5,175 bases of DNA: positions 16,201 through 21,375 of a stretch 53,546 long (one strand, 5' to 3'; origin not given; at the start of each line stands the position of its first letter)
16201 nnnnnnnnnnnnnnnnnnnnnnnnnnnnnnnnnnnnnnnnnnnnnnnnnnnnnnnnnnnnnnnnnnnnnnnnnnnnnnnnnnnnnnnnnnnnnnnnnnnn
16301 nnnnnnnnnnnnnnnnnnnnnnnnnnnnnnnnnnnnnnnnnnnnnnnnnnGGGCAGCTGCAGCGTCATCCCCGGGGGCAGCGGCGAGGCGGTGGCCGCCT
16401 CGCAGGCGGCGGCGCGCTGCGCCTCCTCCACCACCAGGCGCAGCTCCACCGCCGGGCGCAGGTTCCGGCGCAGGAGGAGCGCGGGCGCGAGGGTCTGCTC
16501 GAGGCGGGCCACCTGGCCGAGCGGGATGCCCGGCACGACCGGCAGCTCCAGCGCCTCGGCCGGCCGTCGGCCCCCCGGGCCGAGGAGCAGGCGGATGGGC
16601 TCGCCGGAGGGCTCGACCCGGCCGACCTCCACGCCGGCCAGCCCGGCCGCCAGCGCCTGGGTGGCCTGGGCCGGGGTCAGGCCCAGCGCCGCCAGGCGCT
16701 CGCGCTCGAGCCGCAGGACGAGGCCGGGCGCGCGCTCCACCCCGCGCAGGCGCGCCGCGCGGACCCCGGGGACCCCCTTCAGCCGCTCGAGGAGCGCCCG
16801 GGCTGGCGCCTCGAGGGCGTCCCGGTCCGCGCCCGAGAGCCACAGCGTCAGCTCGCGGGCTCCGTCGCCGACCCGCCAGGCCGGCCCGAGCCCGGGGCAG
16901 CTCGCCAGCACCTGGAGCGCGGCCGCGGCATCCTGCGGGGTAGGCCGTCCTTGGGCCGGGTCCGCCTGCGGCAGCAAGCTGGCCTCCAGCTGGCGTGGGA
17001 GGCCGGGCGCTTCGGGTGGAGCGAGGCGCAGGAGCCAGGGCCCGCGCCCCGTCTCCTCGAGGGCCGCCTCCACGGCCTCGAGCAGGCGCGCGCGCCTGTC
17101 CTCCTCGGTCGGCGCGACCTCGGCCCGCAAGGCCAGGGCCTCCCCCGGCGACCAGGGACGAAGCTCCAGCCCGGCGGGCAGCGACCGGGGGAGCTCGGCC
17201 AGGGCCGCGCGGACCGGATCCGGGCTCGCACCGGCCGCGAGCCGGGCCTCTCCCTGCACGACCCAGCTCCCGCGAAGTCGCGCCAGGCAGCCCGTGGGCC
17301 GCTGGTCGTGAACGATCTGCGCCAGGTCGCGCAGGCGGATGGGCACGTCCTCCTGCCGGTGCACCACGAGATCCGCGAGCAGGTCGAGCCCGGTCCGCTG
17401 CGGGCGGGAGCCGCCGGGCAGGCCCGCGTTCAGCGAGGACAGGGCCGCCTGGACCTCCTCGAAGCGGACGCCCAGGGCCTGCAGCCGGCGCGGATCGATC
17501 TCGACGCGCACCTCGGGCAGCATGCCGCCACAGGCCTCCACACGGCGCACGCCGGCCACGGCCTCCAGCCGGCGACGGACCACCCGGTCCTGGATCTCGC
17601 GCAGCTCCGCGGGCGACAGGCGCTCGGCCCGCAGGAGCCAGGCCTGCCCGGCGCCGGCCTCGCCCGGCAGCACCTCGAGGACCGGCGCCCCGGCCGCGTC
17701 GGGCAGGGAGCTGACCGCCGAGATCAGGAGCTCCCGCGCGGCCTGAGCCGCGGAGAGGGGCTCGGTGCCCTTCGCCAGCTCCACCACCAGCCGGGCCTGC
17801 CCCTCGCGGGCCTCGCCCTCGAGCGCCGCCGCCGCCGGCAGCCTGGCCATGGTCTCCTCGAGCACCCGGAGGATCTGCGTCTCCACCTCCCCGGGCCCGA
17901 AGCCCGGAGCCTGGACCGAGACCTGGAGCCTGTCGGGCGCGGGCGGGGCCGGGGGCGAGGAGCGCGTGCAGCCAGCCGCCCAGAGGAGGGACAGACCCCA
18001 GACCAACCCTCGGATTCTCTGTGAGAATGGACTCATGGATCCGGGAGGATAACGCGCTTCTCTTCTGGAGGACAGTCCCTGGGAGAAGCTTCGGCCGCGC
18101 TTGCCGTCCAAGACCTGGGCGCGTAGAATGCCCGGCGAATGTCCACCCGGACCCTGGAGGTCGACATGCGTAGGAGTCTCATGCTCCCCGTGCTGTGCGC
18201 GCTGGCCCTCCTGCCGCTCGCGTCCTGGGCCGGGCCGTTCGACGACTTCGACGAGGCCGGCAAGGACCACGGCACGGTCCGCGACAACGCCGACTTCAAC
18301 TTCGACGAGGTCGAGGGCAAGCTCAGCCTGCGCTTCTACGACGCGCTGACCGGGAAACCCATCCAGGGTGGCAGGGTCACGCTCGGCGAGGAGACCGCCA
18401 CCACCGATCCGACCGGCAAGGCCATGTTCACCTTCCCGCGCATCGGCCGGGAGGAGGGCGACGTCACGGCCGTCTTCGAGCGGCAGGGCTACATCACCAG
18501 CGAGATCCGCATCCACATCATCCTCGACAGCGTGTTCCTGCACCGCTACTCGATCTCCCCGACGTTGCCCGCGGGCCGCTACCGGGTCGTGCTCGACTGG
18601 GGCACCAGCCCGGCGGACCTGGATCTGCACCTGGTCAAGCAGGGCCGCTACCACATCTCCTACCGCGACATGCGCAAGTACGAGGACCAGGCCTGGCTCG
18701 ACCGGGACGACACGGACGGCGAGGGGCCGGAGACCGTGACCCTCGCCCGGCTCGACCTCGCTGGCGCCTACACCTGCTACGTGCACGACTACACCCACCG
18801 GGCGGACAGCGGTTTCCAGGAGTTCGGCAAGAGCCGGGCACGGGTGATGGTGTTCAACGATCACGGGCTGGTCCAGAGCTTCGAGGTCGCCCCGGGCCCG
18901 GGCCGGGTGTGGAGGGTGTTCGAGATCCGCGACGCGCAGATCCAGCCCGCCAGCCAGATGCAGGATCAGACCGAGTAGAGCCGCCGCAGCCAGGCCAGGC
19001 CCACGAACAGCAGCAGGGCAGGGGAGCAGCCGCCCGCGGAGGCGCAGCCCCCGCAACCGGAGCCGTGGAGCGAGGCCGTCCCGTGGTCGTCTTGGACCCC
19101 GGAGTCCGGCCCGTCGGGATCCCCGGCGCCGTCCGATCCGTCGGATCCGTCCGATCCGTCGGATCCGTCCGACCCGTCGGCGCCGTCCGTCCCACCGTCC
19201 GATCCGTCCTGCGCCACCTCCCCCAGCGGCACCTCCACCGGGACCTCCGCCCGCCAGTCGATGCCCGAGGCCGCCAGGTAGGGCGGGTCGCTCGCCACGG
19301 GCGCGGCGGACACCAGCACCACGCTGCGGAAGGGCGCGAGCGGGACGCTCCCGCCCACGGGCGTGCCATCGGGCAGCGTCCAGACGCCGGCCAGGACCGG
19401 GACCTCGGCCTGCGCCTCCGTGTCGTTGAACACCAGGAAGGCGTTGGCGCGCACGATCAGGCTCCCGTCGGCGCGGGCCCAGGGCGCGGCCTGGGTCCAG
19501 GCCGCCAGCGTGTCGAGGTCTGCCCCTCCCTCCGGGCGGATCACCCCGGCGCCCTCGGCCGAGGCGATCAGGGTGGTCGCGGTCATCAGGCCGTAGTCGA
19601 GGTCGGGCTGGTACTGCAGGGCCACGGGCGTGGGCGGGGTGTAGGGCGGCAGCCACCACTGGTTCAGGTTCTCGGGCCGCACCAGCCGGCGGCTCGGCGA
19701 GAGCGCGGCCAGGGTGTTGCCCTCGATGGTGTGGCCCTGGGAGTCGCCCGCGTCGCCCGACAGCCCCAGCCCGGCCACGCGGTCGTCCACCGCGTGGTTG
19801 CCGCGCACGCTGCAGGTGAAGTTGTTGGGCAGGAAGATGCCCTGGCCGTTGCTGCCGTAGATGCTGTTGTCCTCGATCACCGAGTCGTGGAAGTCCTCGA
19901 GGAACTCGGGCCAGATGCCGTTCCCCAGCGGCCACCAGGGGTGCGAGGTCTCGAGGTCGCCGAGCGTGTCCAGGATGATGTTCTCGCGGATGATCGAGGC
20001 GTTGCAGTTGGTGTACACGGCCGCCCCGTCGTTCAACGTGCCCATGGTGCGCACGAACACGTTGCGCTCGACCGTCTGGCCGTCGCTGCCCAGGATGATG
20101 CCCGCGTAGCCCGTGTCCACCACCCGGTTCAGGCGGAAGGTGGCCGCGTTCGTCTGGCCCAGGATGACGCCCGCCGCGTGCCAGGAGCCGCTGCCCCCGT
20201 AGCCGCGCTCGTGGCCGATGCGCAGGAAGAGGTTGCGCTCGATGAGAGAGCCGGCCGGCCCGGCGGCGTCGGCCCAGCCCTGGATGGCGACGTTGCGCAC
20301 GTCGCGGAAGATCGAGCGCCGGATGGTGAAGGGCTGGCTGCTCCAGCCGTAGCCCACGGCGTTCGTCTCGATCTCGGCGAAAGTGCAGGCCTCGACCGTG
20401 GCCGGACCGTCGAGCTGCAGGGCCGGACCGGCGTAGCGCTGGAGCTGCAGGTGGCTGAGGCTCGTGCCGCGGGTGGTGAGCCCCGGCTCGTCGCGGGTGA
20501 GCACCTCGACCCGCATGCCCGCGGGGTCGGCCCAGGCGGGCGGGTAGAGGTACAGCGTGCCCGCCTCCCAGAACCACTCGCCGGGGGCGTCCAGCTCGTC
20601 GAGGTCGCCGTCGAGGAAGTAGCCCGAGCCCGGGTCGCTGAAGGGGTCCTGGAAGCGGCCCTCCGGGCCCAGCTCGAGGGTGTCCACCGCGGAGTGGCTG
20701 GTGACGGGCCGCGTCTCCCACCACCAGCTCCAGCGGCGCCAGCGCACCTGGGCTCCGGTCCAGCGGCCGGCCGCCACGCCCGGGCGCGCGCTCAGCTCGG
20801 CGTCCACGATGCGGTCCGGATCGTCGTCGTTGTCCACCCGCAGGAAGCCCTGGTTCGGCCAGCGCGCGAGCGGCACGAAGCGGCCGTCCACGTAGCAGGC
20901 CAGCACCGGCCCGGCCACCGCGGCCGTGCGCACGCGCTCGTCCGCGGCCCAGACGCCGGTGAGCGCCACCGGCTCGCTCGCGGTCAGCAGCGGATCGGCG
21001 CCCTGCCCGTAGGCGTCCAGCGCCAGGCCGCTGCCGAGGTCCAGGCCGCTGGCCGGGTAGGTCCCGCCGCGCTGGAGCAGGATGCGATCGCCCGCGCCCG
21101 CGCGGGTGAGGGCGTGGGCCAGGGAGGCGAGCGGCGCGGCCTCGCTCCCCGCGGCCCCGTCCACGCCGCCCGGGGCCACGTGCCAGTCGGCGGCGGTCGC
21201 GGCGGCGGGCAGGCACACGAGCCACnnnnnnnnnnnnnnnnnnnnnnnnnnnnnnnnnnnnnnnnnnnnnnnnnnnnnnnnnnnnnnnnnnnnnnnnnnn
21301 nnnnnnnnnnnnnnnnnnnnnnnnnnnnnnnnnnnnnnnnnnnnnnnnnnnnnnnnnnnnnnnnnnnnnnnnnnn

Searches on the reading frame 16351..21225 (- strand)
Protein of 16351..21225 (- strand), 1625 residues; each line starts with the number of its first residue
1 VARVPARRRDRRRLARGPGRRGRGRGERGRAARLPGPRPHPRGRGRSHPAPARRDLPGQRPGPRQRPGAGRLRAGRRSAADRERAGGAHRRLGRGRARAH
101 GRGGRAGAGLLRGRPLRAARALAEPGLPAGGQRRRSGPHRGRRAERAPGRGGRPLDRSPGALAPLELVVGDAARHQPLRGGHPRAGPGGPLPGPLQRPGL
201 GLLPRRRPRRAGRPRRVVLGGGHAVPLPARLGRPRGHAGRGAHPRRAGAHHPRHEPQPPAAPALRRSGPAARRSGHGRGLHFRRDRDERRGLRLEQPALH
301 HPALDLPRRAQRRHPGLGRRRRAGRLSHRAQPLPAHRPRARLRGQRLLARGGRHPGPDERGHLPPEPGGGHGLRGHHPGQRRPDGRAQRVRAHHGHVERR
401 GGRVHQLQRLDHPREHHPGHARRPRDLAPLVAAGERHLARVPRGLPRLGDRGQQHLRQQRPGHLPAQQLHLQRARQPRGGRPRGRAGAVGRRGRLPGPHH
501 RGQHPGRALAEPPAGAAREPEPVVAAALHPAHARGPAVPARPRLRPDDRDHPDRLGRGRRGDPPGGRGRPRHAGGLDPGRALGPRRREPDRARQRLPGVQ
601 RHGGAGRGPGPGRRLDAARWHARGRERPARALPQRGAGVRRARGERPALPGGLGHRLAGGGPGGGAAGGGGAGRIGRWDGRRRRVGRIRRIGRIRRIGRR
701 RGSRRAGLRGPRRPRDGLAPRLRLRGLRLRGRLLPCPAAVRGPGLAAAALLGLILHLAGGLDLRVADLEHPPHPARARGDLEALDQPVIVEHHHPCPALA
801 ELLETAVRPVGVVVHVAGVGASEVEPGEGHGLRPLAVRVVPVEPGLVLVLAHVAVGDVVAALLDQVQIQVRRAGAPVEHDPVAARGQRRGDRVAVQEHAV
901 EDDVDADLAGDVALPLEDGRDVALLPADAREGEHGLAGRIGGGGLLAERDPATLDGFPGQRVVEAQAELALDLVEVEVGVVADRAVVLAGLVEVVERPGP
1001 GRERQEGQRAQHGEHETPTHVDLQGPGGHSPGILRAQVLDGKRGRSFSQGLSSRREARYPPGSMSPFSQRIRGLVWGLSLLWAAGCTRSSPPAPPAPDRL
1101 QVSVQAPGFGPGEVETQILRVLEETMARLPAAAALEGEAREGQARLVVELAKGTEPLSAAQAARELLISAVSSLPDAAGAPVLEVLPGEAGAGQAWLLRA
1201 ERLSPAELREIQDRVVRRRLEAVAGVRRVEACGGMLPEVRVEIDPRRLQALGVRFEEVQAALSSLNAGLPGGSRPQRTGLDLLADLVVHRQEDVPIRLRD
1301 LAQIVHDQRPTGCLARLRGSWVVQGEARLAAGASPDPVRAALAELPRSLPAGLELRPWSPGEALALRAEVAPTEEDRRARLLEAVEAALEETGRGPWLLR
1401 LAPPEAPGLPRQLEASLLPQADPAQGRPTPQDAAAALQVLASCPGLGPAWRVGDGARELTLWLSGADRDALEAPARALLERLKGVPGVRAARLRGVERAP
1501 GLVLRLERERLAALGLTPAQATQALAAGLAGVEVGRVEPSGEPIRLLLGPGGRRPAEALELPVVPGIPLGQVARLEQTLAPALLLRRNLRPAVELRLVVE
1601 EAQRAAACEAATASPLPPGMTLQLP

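Call 25: search_protein_families(library=pfam, proteins=[window:16351-21225:-], max_evalue=0.001)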
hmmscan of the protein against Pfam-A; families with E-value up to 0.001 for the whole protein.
window:16351-21225:- (1625 aa): 1 family
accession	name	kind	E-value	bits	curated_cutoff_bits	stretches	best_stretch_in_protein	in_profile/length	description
PF00873.25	ACR_tran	-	1.9e-35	122.3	28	2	1097-1357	40-318/1021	AcrB/AcrD/AcrF family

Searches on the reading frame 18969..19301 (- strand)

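Call 77: search_protein_families(library=ncbifam, proteins=[window:18969-19301:-], max_evalue=10)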
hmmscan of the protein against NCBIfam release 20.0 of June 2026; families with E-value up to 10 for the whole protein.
window:18969-19301:- (111 aa): 5 families
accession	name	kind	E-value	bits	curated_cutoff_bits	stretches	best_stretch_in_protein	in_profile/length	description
NF045638.1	Mrt_dep_phytase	exception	0.00012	20.9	440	1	31-107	356-426/430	myxosortase-dependent phytase-like phosphatase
NF038329.2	gly_rich_SclB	equivalog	0.077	11.9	325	1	30-66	289-327/442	LPXTG-anchored collagen-like adhesin Scl2/SclB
NF041938.1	RSIGE_not_HEIGH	exception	0.11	11.7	375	1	28-106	246-321/325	MYXO-CTERM-anchored inactivated metalloprotease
NF045523.1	MXAN_5453_fam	exception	5.4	5.4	500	1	31-106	453-536/544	MXAN_5453 family MXYO-CTERM-anchored protein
NF038330.1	adhesin_SclA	exception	8.8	5.8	400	1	32-79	134-182/405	LPXTG-anchored collagen-like adhesin Scl1/SclA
